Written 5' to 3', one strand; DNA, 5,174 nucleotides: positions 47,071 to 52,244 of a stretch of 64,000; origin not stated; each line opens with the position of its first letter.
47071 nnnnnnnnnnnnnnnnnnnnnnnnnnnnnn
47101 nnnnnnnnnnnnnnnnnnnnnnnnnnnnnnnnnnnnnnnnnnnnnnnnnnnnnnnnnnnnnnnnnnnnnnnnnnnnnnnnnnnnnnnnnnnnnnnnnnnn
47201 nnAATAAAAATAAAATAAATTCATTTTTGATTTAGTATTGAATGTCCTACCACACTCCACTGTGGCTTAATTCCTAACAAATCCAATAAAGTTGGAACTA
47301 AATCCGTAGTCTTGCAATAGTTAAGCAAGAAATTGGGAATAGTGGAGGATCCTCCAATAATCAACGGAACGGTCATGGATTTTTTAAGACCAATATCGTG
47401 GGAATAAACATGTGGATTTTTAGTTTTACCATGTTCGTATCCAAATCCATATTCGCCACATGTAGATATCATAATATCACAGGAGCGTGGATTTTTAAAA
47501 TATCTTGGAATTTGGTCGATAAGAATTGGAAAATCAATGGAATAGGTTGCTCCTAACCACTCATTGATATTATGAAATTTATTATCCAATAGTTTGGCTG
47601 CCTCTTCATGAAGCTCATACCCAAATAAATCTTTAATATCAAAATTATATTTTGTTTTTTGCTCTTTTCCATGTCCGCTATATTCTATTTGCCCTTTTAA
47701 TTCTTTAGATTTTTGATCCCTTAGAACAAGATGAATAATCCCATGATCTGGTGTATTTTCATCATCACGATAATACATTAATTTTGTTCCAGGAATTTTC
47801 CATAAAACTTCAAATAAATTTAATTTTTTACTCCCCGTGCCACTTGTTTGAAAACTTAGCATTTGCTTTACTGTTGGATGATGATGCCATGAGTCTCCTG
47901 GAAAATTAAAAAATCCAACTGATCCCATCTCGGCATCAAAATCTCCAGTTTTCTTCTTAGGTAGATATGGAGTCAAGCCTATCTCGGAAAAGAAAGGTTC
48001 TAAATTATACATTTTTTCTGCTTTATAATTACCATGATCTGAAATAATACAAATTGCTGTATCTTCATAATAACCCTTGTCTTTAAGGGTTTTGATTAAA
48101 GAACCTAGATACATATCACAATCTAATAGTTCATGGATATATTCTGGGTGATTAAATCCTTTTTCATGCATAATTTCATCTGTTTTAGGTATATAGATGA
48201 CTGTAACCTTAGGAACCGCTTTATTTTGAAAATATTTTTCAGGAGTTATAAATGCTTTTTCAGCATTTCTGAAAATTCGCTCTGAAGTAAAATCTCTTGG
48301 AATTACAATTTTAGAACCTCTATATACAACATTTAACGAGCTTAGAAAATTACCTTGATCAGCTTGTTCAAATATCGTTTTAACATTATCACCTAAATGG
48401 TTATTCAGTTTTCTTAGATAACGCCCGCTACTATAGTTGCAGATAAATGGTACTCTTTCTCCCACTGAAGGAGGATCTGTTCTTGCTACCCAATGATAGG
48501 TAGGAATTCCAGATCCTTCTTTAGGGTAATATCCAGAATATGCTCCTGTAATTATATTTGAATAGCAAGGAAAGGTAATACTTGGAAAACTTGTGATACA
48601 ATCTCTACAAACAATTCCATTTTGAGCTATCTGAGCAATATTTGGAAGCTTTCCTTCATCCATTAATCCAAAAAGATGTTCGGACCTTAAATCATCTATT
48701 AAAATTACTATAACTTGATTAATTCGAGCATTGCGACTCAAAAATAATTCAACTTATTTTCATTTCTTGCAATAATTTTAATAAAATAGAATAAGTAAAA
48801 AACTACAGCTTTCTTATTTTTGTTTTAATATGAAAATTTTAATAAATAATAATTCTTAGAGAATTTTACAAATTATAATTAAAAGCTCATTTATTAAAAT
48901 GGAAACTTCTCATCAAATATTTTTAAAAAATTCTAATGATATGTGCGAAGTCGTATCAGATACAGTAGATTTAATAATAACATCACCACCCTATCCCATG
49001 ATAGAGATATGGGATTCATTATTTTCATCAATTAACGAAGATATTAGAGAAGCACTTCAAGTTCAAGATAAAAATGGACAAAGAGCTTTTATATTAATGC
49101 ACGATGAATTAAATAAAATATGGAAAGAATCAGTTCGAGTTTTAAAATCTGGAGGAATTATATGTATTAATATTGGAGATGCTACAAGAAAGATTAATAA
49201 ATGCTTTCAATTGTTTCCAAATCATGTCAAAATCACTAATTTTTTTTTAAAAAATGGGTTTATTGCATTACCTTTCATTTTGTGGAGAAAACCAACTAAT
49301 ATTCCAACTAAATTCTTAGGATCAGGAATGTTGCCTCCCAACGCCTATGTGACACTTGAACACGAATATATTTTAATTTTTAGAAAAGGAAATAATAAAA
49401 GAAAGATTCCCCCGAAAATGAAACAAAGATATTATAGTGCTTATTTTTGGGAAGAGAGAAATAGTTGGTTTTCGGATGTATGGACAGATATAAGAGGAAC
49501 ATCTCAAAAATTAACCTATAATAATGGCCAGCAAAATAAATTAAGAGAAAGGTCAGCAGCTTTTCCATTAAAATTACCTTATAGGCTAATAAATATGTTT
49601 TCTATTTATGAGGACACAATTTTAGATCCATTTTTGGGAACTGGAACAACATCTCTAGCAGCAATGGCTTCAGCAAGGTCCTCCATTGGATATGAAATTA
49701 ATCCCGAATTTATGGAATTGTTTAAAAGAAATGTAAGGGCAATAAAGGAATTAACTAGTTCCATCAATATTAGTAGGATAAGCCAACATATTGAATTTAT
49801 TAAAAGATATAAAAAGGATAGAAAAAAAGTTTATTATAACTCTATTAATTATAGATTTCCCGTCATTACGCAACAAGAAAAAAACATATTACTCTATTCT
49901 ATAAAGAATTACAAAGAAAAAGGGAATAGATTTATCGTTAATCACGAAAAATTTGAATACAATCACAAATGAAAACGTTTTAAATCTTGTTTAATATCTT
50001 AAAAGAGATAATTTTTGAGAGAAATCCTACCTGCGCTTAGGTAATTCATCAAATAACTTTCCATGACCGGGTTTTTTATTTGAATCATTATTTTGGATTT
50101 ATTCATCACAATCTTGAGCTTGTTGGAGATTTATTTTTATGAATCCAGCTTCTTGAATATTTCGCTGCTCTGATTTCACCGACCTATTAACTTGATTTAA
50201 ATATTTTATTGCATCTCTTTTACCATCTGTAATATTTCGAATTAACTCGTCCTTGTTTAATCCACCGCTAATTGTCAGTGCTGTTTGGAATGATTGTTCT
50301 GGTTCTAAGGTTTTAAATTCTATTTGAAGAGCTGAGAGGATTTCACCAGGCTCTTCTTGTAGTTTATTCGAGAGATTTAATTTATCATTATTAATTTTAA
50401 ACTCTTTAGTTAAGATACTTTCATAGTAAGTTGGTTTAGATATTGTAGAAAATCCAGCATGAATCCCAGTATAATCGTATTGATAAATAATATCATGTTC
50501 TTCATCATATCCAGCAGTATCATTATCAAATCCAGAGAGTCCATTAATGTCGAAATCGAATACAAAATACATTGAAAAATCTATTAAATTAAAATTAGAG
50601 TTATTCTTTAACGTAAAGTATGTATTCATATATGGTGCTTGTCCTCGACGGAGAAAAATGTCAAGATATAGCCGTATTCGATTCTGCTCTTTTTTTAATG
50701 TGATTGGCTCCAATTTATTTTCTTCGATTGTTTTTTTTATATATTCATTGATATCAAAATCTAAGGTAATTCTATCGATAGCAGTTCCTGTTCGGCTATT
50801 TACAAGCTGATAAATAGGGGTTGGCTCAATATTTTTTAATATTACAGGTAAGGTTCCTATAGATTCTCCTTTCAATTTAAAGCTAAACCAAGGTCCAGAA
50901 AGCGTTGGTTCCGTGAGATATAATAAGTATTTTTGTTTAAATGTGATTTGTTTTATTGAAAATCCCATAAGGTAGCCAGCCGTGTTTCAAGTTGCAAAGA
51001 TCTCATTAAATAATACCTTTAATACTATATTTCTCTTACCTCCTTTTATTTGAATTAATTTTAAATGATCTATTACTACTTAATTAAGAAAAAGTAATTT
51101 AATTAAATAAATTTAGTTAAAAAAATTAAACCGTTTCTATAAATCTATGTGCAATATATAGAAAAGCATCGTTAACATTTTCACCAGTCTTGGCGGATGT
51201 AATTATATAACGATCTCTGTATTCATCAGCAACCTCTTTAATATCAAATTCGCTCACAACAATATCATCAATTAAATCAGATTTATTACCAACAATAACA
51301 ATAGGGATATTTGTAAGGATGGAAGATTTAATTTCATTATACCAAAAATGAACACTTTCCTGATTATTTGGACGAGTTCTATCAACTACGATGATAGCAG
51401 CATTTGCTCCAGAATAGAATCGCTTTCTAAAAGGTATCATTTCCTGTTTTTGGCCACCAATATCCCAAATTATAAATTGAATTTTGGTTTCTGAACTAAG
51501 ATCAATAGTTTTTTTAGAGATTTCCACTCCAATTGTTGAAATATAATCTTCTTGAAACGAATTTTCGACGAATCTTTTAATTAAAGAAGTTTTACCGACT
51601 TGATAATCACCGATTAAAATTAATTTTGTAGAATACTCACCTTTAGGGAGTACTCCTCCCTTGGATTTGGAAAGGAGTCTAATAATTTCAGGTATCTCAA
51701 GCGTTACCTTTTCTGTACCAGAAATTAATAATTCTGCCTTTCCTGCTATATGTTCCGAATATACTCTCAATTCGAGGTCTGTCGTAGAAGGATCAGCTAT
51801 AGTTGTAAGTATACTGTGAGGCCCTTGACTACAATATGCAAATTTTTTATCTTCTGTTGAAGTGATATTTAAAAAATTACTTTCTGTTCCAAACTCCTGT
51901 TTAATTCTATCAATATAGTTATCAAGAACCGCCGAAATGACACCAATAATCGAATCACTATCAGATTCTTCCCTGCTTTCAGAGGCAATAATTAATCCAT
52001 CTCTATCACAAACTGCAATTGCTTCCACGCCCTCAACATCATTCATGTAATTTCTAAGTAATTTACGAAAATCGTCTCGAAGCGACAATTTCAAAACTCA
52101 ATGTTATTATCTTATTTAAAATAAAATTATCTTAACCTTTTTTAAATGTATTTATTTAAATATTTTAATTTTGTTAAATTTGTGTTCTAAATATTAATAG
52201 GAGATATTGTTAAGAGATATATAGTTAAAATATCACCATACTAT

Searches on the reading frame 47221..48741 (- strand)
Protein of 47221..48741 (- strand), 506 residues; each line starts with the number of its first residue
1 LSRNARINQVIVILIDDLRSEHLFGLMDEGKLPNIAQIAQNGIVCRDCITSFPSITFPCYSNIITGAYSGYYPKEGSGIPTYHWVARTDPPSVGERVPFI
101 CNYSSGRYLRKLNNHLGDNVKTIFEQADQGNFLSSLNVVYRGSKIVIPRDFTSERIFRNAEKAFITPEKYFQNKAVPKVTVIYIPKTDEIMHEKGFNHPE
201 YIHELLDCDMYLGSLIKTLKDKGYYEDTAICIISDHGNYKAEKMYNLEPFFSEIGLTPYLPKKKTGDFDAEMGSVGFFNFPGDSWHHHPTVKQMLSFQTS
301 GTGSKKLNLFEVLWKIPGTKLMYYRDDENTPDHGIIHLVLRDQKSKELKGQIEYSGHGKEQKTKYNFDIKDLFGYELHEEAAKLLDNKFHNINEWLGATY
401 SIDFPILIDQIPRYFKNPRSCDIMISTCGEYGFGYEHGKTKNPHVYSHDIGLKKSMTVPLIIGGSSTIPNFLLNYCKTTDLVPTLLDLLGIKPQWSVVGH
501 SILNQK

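Call 99: search_protein_families(library=pfam, proteins=[window:47221-48741:-], max_evalue=0.0001)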
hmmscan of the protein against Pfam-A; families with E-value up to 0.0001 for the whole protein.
window:47221-48741:- (506 aa): 2 families
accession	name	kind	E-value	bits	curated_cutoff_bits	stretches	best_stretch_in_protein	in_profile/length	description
PF01663.27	Phosphodiest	-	2.2e-26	93.7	23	1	10-255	1-240/342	Type I phosphodiesterase / nucleotide pyrophosphatase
PF00884.28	Sulfatase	-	2.5e-11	43.9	25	1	197-240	202-245/301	Sulfatase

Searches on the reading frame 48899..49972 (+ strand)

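Call 99: search_protein_families(library=pfam, proteins=[window:48899-49972:+], max_evalue=0.0001)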
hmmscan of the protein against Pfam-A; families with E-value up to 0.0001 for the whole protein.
window:48899-49972:+ (357 aa): 1 family
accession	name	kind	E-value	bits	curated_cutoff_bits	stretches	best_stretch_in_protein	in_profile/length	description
PF01555.25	N6_N4_Mtase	-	2.6e-43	149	26.7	1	23-276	1-220/221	DNA methylase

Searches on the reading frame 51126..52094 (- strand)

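Call 99: search_protein_families(library=pfam, proteins=[window:51126-52094:-], max_evalue=0.0001)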
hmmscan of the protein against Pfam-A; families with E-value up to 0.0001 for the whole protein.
window:51126-52094:- (322 aa): 7 families
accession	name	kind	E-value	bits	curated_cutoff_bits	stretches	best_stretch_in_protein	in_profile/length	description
PF00071.28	Ras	-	1e-37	129.6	21.6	1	157-317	1-159/162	Ras family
PF08477.19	Roc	-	1.1e-29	103.5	27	1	157-273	1-119/119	Ras of Complex, Roc, domain of DAPkinase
PF00025.27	Arf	-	5.3e-15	55.8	22.3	1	154-314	13-170/174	ADP-ribosylation factor family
PF04670.18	Gtr1_RagA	-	4.1e-07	30.1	22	1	157-276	1-125/232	Gtr1/RagA G protein conserved region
PF00503.26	G-alpha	-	5e-07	29.6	48.8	1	186-320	169-299/333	G-protein alpha subunit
PF03259.23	Robl_LC7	-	5.9e-06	26.4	23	1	15-99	7-90/91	Roadblock/LC7 domain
PF01926.29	MMR_HSR1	-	9.9e-06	26.1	21.9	1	158-271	2-113/113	50S ribosome-binding GTPase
